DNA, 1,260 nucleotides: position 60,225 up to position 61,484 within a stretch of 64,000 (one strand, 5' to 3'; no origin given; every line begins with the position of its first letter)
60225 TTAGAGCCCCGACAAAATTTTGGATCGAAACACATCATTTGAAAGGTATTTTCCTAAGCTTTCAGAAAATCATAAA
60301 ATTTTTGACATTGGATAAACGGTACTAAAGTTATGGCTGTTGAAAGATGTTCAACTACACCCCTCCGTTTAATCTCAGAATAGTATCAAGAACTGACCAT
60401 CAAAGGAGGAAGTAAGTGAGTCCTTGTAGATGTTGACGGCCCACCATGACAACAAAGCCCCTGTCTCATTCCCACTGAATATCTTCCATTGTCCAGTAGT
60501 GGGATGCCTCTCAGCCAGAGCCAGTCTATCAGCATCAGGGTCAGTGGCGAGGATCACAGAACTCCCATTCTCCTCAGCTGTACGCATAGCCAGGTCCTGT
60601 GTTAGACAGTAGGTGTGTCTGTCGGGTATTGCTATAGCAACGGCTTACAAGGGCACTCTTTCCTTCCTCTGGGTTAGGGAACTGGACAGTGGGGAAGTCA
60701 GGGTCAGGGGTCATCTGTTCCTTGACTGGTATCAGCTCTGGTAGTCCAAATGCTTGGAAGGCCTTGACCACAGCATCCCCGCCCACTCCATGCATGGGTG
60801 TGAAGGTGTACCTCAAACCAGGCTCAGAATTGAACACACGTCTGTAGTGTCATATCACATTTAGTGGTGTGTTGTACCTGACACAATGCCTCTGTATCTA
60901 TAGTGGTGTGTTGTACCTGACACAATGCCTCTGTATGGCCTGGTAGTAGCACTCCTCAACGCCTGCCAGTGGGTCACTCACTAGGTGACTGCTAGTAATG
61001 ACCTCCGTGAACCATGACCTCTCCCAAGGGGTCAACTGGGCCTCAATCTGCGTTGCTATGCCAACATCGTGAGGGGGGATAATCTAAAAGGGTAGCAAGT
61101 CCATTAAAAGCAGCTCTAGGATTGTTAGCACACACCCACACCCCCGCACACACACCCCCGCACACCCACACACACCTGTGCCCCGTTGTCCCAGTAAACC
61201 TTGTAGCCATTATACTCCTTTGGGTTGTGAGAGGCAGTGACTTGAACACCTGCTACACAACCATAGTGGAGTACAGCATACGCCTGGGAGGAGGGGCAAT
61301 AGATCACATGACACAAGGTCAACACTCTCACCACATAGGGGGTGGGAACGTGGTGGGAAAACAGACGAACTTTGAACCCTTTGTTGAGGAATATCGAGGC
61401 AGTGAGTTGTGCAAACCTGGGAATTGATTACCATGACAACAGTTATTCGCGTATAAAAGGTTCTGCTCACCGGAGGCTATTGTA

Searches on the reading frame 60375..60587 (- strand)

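Call 74: search_protein_families(library=pfam, proteins=[window:60375-60587:-], max_evalue=0.01)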
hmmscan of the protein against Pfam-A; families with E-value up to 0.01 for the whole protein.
window:60375-60587:- (70 aa): 1 family
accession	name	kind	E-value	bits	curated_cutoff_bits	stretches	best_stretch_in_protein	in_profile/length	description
PF02879.22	PGM_PMM_II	-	0.00022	22.2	29.3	1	2-26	76-100/103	Phosphoglucomutase/phosphomannomutase, alpha/beta/alpha domain II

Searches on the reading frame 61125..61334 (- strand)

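Call 74: search_protein_families(library=pfam, proteins=[window:61125-61334:-], max_evalue=0.01)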
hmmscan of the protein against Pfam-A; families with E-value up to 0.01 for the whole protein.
window:61125-61334:- (69 aa): 1 family
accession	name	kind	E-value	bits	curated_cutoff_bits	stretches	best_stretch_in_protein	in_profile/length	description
PF02878.22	PGM_PMM_I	-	2.7e-13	50.2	22.5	1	18-54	83-119/138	Phosphoglucomutase/phosphomannomutase, alpha/beta/alpha domain I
